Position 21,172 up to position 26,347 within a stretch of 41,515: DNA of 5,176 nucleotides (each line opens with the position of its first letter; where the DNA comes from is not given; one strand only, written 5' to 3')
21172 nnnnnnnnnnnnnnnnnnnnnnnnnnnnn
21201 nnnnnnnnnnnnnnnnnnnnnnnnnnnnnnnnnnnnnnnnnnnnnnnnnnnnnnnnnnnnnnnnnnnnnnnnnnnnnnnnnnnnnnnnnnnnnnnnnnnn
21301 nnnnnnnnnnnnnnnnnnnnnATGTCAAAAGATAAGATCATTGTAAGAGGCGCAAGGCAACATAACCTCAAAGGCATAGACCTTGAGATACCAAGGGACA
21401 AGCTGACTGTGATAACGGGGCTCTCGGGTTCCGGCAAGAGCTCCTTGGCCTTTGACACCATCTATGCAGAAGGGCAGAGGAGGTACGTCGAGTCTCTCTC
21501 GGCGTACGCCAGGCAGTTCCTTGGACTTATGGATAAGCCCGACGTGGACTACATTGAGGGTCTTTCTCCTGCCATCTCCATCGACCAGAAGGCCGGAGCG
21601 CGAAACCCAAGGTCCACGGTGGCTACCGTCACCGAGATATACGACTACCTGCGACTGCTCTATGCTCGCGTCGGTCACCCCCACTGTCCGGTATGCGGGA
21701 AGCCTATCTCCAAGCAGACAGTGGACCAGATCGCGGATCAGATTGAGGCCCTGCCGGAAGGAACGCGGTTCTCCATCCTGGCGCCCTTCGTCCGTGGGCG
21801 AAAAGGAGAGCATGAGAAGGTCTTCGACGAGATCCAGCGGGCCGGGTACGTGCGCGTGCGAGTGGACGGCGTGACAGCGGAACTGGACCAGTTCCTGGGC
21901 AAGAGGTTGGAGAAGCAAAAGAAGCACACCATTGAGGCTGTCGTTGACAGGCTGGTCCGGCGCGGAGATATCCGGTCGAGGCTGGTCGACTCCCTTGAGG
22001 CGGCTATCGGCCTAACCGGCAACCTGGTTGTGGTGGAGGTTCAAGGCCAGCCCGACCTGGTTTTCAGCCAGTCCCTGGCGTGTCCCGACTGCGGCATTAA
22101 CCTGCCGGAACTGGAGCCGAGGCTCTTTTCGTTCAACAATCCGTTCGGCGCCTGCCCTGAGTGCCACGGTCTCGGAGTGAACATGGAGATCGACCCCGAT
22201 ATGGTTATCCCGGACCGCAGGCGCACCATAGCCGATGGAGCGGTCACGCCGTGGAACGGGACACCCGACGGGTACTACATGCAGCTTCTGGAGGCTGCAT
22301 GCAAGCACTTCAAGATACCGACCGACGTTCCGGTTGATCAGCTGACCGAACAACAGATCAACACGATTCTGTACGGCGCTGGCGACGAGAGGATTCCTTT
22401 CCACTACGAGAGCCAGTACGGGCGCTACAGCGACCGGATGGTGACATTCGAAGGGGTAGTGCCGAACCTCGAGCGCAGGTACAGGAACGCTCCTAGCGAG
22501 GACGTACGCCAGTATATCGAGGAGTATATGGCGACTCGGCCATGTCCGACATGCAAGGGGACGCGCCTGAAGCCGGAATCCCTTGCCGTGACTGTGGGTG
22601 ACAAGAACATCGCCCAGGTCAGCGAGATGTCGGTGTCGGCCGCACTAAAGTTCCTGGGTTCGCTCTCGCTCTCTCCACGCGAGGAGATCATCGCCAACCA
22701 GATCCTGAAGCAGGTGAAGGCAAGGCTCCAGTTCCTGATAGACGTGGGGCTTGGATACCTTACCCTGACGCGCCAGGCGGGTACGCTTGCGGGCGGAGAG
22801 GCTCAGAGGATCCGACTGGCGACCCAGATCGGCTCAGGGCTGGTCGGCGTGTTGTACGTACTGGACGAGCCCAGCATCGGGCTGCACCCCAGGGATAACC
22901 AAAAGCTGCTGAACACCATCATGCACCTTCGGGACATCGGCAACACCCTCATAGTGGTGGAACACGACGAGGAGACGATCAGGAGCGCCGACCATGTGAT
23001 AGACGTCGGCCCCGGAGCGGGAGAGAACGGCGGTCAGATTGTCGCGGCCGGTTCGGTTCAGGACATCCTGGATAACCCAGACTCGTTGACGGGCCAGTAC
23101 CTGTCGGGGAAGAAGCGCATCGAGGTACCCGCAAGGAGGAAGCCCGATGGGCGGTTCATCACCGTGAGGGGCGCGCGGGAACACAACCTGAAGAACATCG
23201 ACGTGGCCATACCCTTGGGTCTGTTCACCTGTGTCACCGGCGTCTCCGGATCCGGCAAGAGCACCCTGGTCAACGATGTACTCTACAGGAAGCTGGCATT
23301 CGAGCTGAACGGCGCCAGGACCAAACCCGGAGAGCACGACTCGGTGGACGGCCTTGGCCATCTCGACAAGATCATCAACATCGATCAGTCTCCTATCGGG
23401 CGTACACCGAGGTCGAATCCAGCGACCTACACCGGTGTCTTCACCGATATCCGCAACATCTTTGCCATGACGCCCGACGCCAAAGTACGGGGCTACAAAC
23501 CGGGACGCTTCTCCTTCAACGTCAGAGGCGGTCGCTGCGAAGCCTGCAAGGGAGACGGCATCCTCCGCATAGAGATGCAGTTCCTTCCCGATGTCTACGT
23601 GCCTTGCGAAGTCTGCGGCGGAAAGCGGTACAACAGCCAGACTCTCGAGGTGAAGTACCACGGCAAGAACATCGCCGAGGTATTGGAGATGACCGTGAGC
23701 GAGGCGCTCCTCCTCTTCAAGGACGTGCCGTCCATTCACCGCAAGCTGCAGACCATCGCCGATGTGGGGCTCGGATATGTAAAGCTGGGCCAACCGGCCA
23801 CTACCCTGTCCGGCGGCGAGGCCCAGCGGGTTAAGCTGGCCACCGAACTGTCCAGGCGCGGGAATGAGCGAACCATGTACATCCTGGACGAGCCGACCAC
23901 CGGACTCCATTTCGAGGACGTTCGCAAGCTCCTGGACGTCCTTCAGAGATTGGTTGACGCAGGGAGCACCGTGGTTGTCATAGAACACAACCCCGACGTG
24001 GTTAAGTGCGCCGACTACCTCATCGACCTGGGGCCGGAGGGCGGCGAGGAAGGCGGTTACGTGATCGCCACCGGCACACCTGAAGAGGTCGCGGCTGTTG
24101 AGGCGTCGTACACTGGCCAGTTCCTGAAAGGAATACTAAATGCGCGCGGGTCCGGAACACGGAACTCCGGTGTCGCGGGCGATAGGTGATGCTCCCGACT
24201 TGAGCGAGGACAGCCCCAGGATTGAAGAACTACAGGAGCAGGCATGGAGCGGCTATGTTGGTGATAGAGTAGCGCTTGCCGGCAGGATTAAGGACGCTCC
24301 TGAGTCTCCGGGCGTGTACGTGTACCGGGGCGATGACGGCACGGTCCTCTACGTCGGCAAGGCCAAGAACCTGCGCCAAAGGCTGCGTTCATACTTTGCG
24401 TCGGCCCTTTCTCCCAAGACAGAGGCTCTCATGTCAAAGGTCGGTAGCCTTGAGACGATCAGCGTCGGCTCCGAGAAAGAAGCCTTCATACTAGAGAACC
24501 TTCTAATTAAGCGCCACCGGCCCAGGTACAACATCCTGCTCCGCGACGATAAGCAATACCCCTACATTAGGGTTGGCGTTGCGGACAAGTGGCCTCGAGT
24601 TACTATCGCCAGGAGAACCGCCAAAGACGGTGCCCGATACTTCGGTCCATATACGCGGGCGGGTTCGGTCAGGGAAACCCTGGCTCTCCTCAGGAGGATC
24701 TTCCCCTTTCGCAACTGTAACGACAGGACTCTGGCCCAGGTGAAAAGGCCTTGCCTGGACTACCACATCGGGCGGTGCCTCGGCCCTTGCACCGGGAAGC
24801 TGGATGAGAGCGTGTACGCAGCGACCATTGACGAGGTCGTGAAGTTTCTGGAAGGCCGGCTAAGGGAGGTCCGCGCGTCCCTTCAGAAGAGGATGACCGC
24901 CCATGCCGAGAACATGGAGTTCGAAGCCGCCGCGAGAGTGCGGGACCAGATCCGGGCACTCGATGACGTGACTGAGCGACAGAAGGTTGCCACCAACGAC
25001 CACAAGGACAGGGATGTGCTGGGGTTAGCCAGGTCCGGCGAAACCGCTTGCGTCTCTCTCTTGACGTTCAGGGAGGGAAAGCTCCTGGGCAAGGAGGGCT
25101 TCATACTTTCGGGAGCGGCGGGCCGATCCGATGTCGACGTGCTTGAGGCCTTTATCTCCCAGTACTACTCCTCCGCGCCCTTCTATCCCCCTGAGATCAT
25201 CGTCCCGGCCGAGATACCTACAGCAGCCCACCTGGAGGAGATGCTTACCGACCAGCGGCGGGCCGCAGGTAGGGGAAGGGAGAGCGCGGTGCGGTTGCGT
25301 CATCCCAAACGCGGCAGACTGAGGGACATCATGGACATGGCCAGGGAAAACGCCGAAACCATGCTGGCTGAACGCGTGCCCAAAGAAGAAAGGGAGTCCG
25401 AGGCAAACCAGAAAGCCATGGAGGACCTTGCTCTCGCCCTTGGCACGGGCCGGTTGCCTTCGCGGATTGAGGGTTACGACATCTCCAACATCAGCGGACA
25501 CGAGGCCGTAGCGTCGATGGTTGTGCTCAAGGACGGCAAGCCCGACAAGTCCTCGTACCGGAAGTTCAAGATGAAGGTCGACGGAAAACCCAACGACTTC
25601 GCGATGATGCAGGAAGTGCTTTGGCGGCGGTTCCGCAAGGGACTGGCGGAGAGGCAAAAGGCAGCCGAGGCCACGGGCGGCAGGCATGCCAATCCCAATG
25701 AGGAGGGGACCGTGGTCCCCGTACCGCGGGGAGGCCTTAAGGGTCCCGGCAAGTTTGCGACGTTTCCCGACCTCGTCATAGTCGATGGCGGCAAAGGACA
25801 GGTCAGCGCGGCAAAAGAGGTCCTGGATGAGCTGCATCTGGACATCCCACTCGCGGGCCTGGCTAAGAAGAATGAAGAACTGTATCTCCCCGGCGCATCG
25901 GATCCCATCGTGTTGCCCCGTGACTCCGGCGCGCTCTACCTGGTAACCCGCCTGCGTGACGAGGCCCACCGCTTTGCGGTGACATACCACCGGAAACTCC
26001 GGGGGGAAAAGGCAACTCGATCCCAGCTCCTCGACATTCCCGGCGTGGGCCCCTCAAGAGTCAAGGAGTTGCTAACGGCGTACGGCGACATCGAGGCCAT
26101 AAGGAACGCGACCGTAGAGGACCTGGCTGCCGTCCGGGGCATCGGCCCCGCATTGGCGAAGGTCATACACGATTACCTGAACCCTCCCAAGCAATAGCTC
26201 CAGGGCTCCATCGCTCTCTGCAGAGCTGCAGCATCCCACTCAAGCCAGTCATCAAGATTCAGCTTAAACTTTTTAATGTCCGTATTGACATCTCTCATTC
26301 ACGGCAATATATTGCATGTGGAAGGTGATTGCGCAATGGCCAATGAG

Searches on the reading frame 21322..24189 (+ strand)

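Call 55: search_protein_families(library=pfam, proteins=[window:21322-24189:+], max_evalue=0.00001)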
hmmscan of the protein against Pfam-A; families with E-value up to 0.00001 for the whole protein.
window:21322-24189:+ (955 aa): 7 families
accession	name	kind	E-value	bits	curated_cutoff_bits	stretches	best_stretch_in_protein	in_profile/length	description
PF17755.6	UvrA_DNA-bind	-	7.6e-38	129.6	23.2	1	291-401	1-110/110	UvrA DNA-binding domain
PF17760.6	UvrA_inter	-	4.7e-34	117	23.3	1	132-241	1-108/109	UvrA interaction domain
PF00005.33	ABC_tran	-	2.4e-18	67.5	25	0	789-860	73-137/137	ABC transporter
PF02463.25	SMC_N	-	2e-11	44.2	40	0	828-902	136-210/220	RecF/RecN/SMC N terminal domain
PF13304.12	AAA_21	-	5.2e-09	37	27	0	825-891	234-300/304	AAA domain, putative AbiEii toxin, Type IV TA system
PF13555.12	AAA_29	-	5e-08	33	27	0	633-650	23-39/61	P-loop containing region of AAA domain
PF13191.12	AAA_16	-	2.2e-06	28.7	32.6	0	634-654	25-45/167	AAA ATPase domain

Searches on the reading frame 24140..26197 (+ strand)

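Call 55: search_protein_families(library=pfam, proteins=[window:24140-26197:+], max_evalue=0.00001)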
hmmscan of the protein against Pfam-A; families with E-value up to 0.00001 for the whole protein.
window:24140-26197:+ (685 aa): 7 families
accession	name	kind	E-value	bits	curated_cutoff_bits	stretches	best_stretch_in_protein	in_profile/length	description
PF08459.17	UvrC_RNaseH_dom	-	3e-52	177.1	22.3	1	434-614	4-159/159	UvrC RNAse H endonuclease domain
PF22920.2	UvrC_RNaseH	-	5.1e-30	104.2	24.3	1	290-412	1-116/116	UvrC Ribonuclease H-like domain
PF00633.29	HHH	-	6e-13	48.4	24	1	651-679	2-30/30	Helix-hairpin-helix motif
PF14520.12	HHH_5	-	1e-11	45.6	27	1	629-677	3-52/57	Helix-hairpin-helix domain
PF12826.13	HHH_2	-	3.3e-11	43.6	27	1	631-683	6-58/64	Helix-hairpin-helix motif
PF01541.30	GIY-YIG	-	1.1e-08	35.7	22.6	1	57-131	2-78/78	GIY-YIG catalytic domain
PF02151.25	UVR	-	2.5e-07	30.7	21.5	1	246-275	5-34/36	UvrB/uvrC motif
